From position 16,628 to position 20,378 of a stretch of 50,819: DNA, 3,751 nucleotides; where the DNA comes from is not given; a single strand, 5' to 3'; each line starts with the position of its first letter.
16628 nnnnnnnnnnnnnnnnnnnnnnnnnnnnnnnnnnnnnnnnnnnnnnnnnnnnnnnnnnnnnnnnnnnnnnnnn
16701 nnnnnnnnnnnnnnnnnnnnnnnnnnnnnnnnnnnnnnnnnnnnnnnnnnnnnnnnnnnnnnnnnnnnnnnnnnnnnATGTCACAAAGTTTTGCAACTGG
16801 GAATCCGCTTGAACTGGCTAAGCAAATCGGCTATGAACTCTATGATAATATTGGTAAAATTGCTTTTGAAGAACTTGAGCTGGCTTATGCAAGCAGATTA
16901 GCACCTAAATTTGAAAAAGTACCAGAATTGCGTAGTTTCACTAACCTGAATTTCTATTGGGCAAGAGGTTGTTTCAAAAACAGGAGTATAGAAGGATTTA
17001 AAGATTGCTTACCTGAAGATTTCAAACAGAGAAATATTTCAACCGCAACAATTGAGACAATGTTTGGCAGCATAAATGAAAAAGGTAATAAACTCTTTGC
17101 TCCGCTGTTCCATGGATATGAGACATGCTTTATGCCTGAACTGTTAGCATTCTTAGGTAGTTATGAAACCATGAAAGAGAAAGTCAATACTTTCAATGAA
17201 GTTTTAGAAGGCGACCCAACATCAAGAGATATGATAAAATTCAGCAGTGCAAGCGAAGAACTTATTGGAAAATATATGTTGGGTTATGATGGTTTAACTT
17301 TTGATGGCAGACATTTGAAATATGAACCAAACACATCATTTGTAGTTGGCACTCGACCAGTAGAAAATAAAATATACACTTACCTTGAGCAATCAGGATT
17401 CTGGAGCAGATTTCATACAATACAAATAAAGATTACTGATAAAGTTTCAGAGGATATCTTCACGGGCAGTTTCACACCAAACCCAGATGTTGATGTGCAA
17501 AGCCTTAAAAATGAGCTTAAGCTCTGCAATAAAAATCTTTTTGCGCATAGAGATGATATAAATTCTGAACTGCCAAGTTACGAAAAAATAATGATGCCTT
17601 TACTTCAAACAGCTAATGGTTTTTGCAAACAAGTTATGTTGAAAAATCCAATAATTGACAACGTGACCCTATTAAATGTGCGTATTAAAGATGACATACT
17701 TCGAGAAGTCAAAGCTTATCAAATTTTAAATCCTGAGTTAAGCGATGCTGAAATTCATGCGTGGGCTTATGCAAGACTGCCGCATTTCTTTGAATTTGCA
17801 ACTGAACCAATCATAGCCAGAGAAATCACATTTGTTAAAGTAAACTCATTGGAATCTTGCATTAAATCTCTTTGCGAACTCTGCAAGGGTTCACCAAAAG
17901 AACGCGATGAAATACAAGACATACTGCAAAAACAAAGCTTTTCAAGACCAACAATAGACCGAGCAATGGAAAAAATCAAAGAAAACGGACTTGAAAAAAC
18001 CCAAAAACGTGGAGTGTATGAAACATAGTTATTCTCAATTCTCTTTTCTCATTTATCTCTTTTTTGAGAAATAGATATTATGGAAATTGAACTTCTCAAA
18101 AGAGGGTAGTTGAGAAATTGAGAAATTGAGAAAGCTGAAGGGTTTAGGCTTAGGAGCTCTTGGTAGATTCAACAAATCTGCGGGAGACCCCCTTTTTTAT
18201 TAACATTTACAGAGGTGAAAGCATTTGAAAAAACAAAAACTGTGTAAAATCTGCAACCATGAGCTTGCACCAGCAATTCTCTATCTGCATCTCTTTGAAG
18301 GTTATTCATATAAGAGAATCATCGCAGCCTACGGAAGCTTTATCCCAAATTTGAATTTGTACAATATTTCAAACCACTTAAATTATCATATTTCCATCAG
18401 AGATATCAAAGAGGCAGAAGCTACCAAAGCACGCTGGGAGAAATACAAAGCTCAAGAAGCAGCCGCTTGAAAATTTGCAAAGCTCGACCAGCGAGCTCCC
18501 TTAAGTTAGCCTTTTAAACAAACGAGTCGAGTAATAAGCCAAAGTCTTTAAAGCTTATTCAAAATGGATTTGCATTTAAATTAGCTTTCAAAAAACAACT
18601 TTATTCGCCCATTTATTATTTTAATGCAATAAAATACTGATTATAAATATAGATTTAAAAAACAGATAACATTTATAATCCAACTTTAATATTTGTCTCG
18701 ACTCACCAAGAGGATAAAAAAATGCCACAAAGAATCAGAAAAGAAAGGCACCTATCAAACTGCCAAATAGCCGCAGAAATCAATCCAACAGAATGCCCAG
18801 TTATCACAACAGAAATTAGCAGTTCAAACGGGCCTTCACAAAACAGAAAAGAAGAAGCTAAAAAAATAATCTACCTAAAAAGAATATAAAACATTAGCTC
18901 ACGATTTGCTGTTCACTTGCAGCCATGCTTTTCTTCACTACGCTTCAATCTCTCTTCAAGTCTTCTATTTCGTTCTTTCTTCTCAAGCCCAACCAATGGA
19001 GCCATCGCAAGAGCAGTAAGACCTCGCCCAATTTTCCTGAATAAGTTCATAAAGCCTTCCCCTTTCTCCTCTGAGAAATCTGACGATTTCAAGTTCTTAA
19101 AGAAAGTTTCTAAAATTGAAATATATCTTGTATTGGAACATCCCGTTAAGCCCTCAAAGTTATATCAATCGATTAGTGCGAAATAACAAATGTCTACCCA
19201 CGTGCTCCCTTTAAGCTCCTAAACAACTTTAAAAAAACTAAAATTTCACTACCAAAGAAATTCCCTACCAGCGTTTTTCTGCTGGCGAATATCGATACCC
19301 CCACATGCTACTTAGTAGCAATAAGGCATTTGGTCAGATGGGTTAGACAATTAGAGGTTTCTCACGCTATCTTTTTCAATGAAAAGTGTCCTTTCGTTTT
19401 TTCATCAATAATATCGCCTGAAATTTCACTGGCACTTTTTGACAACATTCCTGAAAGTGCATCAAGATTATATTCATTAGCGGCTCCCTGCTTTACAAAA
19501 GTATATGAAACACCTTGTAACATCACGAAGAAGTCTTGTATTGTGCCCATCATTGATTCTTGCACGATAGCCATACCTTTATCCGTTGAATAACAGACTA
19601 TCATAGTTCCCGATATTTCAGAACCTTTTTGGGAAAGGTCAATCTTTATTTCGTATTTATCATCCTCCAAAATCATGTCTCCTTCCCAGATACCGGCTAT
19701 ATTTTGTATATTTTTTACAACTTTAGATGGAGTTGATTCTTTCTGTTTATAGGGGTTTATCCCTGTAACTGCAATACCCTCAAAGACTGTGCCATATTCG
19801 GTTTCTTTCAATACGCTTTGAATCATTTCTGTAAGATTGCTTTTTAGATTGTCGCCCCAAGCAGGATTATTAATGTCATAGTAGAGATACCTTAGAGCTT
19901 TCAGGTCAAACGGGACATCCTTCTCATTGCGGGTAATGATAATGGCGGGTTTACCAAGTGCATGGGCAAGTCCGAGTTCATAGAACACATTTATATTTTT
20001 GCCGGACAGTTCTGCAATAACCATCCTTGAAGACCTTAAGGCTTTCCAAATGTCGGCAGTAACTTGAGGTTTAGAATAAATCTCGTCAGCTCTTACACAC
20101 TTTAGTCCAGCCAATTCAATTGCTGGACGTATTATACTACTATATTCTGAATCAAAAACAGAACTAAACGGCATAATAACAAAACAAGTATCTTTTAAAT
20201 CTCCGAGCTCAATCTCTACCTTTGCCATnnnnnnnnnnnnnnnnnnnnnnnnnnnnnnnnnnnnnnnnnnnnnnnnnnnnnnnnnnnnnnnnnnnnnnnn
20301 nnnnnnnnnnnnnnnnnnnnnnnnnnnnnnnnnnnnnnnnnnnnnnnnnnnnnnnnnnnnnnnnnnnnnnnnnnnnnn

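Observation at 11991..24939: A 12.9-kb integrated element bounded by a perfect 39-bp repeat equal to the 5' half of tRNA-Arg(GCG)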

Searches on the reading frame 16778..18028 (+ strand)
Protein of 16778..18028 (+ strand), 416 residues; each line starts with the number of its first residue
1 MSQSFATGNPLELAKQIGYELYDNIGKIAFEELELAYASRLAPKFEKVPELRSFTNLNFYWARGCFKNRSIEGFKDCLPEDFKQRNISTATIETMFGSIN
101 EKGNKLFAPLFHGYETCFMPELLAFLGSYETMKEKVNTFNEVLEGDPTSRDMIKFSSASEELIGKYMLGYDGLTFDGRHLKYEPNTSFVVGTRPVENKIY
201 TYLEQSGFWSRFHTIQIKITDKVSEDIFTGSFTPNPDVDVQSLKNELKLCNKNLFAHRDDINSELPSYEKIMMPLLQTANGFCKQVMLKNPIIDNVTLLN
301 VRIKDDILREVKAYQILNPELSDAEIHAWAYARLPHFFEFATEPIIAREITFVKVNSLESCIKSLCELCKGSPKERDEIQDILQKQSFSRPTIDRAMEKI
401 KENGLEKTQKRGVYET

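Call 9: search_protein_families(library=pfam, max_evalue=0.01, proteins=[window:16778-18028:+])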
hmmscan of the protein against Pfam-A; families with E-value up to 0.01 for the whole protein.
window:16778-18028:+ (416 aa): 0 families

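Call 30: search_protein_families(library=padloc, max_evalue=0.01, proteins=[window:16778-18028:+])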
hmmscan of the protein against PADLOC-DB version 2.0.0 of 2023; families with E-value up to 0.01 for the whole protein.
window:16778-18028:+ (416 aa): 0 families

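Call 31: search_protein_families(library=phrogs, max_evalue=0.01, proteins=[window:16778-18028:+])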
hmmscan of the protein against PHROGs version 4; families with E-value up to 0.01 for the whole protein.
window:16778-18028:+ (416 aa): 0 families

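Call 46: find_homologous_proteins(query=window:16778-18028:+)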
Query window:16778-18028:+ (416 aa): 37 proteins with E <= 0.001 among 5308 candidates.
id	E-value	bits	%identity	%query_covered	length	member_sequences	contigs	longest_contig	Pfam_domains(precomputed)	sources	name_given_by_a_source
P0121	7.7e-281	949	100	100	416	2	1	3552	-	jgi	jgi:hypothetical protein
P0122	1.0e-161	557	60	100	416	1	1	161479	-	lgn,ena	-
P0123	3.4e-161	555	60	100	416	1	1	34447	-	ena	-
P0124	5.0e-156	538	58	100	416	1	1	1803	-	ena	-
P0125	1.9e-148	513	56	98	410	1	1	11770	-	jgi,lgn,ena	-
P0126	1.8e-145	503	55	98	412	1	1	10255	-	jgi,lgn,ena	-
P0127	9.7e-139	481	52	100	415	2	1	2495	-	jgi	jgi:hypothetical protein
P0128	9.9e-138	478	52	100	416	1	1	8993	-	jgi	jgi:hypothetical protein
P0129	1.4e-136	474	52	98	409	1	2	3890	-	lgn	-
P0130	1.2e-126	441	51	98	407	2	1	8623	-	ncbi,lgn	-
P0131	5.4e-125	436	50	98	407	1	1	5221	-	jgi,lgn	jgi:hypothetical protein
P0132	1.1e-124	435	50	98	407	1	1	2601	-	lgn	-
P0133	1.1e-124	435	51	100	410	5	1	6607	-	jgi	jgi:hypothetical protein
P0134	1.2e-123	431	50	98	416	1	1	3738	-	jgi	jgi:hypothetical protein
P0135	3.9e-123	430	50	100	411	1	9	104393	-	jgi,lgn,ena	jgi:hypothetical protein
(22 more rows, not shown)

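Call 47: find_encoding_contigs(protein=P0121, flank=10000, max_places=4)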
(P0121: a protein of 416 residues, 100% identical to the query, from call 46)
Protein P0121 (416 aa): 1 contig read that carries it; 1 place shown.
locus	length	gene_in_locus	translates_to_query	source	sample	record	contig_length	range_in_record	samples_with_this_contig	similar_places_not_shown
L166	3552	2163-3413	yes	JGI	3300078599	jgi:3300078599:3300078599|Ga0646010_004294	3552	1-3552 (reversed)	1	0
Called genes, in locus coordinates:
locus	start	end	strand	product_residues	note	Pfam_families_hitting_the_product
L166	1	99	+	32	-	?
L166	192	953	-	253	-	PF00089:Trypsin (weak), PF13365:Trypsin_2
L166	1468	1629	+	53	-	-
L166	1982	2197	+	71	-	-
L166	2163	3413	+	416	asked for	-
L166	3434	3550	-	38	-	?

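Call 48: find_encoding_contigs(protein=P0135, flank=8000, max_places=4)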
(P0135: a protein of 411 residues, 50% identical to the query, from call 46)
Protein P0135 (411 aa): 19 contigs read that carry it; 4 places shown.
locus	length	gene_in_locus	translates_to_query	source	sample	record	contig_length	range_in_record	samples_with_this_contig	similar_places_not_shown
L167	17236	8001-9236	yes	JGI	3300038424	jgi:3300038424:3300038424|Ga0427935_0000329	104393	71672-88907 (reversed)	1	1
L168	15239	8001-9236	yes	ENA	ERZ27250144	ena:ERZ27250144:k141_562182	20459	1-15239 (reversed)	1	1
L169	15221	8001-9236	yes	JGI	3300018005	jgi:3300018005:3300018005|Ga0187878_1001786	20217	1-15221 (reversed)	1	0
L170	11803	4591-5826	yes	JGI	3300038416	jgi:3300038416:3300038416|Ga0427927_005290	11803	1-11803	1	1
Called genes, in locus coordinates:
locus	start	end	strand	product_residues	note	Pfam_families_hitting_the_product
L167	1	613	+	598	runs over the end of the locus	PF08706:D5_N, PF19263:DUF5906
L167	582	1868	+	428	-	-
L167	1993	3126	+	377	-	PF25208:DUF7838 (weak), PF00589:Phage_integrase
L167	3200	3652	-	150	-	PF03551:PadR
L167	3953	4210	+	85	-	PF03551:PadR, PF13601:HTH_34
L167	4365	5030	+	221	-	PF06195:DUF996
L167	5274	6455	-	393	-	-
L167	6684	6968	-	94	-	-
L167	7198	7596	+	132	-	-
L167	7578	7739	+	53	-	-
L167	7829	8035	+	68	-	-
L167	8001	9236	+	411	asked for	-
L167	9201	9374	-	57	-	-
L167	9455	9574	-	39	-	-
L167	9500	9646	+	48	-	-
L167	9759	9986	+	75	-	-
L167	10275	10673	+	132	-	-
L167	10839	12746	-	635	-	-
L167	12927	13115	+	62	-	-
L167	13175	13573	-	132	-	-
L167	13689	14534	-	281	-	PF00589:Phage_integrase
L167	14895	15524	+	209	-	-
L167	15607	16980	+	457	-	-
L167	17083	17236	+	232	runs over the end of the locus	PF07758:DUF1614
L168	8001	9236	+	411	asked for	-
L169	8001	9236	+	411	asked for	-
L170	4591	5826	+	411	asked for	-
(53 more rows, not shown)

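Call 60: predict_structure(alignment_id=A3)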
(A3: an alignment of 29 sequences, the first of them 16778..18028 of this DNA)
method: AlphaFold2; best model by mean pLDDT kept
length: 416 residues; sequences in the alignment: 29
mean_pLDDT: 88.4   pTM: 0.84
mean pLDDT of the five models: 88.4, 88.5, 88.0, 86.2, 85.7
residues with pLDDT >= 90: 238; 70-90: 158; 50-70: 9; < 50: 11
segments of 3 or more residues with pLDDT < 50: 1-7, 351-354
pLDDT, mean of each block of 10 residues (from residue 1): 51 95 92 98 90 94 81 95 92 89 93 93 87 90 88 91 95 93 93 91 92 91 81 78 96 95 94 95 87 81 94 95 95 92 79 62 90 87 83 89 83 83
secondary structure, 60 per line:
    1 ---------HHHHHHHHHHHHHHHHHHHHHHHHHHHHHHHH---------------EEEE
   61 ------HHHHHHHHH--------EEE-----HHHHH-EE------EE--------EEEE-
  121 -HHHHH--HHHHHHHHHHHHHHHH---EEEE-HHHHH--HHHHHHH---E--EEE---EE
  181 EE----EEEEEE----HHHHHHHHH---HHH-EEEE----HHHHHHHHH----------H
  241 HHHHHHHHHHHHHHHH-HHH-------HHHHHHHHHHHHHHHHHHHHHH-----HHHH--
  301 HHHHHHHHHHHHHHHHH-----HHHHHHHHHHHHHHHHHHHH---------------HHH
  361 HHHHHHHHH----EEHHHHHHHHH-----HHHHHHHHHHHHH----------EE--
elements in order: H10-41 E57-60 H67-75 E84-86 H92-96 E116-119 H122-126 H129-144 E148-151 H153-157 H160-166 E173-175 E179-182 E187-192 H197-205 E213-216 H221-229 H240-256 H268-289 H295-298 H301-317 H323-342 H358-369 H376-384 H390-402

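Call 62: fold_search(model_id=the predicted structure, library=pdb)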
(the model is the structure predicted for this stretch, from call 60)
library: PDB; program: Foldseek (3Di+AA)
matches with E <= 10: 1036; with E <= 0.001: 364
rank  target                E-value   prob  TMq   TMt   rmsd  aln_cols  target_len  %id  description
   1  9e2x_5                1.6e-08  1.00  0.50  0.34  15.1       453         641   13  Cryo-EM structure of yeast CMG helicase stalled at G4-containing DNA template, state 2 (released 2025-03-19)
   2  8s0a_5                1.8e-08  1.00  0.53  0.35   9.5       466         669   14  H. sapiens MCM2-7 hexamer bound to double stranded DNA (released 2024-10-02)
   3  8xgc_5                2.5e-08  1.00  0.50  0.33  10.9       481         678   12  Structure of yeast replisome associated with FACT and histone hexamer, Composite map (released 2024-02-14)
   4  7qhs_5                2.7e-08  1.00  0.49  0.32  10.8       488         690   13  S. cerevisiae CMGE nucleating origin DNA melting (released 2022-06-15)
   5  8s09_5                3.7e-08  1.00  0.56  0.36   9.3       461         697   13  H. sapiens MCM2-7 double hexamer bound to double stranded DNA (released 2024-10-02)
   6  9e2w_5                4.3e-08  1.00  0.51  0.37   7.9       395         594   14  Cryo-EM structure of yeast CMG helicase stalled at G4-containing DNA template, state 1 (released 2025-03-26)
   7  7pmn_5                5.7e-08  1.00  0.52  0.35  10.0       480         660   12  S. cerevisiae replisome-SCF(Dia2) complex bound to double-stranded DNA (conformation II) (released 2021-11-10)
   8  9gjw_4                6.3e-08  1.00  0.50  0.33  10.7       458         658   12  OCCM maturation intermediate stalled with an Arginine Finger mutation in Mcm2 (released 2025-03-05)
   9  8kg6_5                6.3e-08  1.00  0.51  0.34   9.7       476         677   13  Yeast replisome in state I (released 2023-12-06)
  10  7pmk_5                1.0e-07  1.00  0.53  0.35  10.7       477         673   12  S. cerevisiae replisome-SCF(Dia2) complex bound to double-stranded DNA (conformation I) (released 2021-11-10)
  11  9caq_D                1.1e-07  1.00  0.54  0.38   5.2       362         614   11  Cryo-EM structure of a human MCM2-7 double hexamer formed from independently loaded MCM2-7 single hexamers (released 2024-10-02)
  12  8p62_5                1.2e-07  1.00  0.53  0.34  10.2       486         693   13  S. cerevisiae ssDNA-sCMGE after DNA replication initiation (released 2024-05-29)
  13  8p63_5                1.4e-07  1.00  0.54  0.35   9.7       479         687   13  S. cerevisiae consensus-sCMGE on ssDNA after DNA replication initiation (released 2024-05-29)
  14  8x7u_F                1.5e-07  1.00  0.47  0.32  15.4       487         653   12  MCM in complex with dsDNA in presence of ATP. (released 2024-01-17)
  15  9nuk_A                1.6e-07  1.00  0.52  0.38   5.3       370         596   14  SsoPfMCM:DNA class 2a from merged particles (released 2026-03-25)
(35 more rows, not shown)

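Call 65: search_dna_similar(query=window:16778-18028:+, collection=phages, mode=protein, max_evalue=0.01, max_rows=10)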
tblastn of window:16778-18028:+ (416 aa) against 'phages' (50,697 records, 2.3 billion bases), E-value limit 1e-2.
No match.

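Call 68: search_protein_families(library=pfam, max_evalue=0.01, proteins=[L167:13689-14534:-, L167:1993-3126:+, L167:10839-12746:-])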
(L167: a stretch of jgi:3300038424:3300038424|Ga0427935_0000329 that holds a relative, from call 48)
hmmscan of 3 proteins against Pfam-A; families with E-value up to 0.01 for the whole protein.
L167:13689-14534:- (281 aa): 1 family
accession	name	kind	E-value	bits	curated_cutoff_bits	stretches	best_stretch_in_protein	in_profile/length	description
PF00589.27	Phage_integrase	-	1.7e-10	41.3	27.1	1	83-240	10-170/172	Phage integrase family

L167:1993-3126:+ (377 aa): 8 families
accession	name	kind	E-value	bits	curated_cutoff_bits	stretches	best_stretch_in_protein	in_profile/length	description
PF00589.27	Phage_integrase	-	1.4e-22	80.7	27.1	1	181-335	6-170/172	Phage integrase family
PF25208.1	DUF7838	-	2.9e-06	27.6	28.5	1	8-43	7-43/55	Domain of unknown function (DUF7838)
PF03811.18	Zn_ribbon_InsA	-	6e-05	23.1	26.1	1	4-39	2-34/35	InsA N-terminal domain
PF14354.12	Lar_restr_allev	-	0.0023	18.6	28.6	1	6-47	2-44/58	Restriction alleviation protein Lar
PF12760.12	Zn_ribbon_IS1595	-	0.0034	17.7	25.4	1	9-41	20-45/46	Transposase zinc-ribbon domain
PF09723.15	Zn_ribbon_8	-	0.0036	17.7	34.4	0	2-17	22-36/41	Zinc ribbon domain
PF25206.1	DUF7836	-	0.0041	17.4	26.7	0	1-52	1-51/59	Domain of unknown function (DUF7836)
PF23455.1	DUF7129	-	0.0063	16.7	30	0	32-45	10-23/45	Domain of unknown function (DUF7129)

L167:10839-12746:- (635 aa): 0 families

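Call 84: search_protein_families(library=ncbifam, max_evalue=0.01, proteins=[window:16778-18028:+])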
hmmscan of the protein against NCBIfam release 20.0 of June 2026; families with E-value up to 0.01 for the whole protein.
window:16778-18028:+ (416 aa): 0 families

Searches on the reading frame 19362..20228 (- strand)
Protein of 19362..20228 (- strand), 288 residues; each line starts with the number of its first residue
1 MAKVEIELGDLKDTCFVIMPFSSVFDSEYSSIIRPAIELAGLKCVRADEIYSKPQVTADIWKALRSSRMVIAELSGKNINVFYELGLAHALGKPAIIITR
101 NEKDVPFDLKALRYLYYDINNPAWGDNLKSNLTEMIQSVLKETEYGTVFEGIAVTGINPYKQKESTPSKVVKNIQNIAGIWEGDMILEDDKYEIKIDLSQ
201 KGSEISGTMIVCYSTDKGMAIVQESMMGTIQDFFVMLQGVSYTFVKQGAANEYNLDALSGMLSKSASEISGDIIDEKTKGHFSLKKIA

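Call 9: search_protein_families(library=pfam, max_evalue=0.01, proteins=[window:19362-20228:-])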
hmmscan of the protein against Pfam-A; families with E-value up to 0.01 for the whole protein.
window:19362-20228:- (288 aa): 1 family
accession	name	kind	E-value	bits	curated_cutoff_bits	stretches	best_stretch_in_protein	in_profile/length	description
PF05014.21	Nuc_deoxyrib_tr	-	0.0013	19.3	28.8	1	61-105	57-103/117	Nucleoside 2-deoxyribosyltransferase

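Call 30: search_protein_families(library=padloc, max_evalue=0.01, proteins=[window:19362-20228:-])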
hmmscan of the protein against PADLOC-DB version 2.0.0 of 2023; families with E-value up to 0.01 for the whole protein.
window:19362-20228:- (288 aa): 1 family
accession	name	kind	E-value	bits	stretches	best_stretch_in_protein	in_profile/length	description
PDLC00733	Effector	-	1.9e-12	44.8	1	29-120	263-357/388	TIR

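Call 31: search_protein_families(library=phrogs, max_evalue=0.01, proteins=[window:19362-20228:-])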
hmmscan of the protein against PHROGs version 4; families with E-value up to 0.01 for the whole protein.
window:19362-20228:- (288 aa): 4 families
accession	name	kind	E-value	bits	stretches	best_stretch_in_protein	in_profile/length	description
phrog_3634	-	unknown function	1.2e-30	107.8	1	26-146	24-142/237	-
phrog_26406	-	unknown function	1.8e-14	54.6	1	12-133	204-332/343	-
phrog_10872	-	unknown function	2.6e-14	54.2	1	31-144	48-160/306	-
phrog_16139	-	unknown function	1.1e-06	28.8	1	12-112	198-299/323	-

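Call 84: search_protein_families(library=ncbifam, max_evalue=0.01, proteins=[window:19362-20228:-])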
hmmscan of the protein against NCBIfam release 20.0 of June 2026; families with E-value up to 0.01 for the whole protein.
window:19362-20228:- (288 aa): 0 families
